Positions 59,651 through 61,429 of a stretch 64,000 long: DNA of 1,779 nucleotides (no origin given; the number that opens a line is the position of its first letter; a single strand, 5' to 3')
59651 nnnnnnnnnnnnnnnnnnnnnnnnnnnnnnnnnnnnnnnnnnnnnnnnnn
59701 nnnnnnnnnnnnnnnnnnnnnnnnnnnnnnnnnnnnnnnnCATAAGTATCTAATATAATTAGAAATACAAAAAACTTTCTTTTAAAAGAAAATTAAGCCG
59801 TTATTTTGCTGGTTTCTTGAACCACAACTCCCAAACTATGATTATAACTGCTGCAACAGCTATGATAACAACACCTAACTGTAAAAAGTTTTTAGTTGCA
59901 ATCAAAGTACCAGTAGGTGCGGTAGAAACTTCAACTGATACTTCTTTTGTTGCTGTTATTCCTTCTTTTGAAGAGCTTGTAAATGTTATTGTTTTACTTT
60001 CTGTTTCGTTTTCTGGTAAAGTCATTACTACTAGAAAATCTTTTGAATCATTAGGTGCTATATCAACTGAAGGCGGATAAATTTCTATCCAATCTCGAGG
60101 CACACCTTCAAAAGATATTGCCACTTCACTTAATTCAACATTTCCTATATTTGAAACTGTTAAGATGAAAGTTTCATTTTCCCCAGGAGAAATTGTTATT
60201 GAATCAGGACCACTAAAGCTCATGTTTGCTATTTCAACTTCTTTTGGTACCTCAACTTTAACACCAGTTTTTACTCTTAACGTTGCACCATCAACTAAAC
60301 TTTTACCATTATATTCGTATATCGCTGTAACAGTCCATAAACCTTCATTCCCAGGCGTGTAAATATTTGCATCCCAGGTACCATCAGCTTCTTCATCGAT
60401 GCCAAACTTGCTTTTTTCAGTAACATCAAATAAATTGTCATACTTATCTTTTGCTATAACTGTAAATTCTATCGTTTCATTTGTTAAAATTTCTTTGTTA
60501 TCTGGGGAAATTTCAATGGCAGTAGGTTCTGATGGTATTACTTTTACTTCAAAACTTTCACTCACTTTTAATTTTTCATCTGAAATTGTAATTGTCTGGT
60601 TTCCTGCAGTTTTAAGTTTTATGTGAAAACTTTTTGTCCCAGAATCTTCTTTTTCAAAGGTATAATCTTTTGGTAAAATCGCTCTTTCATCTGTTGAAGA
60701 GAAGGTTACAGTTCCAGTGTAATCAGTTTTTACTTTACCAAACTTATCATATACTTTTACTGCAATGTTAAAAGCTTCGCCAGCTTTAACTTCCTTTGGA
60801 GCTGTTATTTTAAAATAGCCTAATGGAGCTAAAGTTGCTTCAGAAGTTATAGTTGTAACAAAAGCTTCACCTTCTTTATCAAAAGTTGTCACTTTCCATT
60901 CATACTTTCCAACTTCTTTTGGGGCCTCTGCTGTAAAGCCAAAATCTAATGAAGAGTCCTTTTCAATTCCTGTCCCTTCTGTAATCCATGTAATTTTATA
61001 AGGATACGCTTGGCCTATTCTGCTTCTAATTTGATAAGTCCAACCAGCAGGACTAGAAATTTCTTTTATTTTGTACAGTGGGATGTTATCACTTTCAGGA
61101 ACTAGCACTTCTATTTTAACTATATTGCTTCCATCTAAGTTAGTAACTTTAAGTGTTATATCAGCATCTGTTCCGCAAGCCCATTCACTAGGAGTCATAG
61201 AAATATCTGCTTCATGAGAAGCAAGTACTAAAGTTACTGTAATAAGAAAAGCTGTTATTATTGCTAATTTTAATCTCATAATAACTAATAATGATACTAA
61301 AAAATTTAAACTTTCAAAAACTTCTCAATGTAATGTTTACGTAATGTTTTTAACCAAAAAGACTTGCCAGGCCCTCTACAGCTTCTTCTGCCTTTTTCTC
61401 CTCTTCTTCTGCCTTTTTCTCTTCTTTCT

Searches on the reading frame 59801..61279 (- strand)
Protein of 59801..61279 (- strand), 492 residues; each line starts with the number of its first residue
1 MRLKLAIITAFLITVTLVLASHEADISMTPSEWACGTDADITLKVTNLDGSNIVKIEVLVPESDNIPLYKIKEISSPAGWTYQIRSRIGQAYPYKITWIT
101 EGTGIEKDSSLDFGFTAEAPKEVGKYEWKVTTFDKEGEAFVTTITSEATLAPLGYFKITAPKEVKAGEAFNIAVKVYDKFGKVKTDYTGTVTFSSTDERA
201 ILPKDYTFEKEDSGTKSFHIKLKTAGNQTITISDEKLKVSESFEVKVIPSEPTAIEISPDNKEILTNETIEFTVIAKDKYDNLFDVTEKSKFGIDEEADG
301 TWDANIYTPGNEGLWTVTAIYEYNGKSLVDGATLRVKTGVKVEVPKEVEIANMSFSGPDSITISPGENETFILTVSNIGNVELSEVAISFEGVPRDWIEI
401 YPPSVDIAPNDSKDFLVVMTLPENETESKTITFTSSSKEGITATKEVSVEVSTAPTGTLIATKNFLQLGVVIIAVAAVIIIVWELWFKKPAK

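Call 10: search_protein_families(library=pfam, proteins=[window:59801-61279:-])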
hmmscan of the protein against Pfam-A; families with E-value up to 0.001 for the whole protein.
window:59801-61279:- (492 aa): 1 family
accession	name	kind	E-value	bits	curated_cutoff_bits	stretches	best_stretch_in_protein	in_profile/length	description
PF10633.15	NPCBM_assoc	-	7.4e-06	26.5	24.4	0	364-425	2-64/78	NPCBM-associated, NEW3 domain of alpha-galactosidase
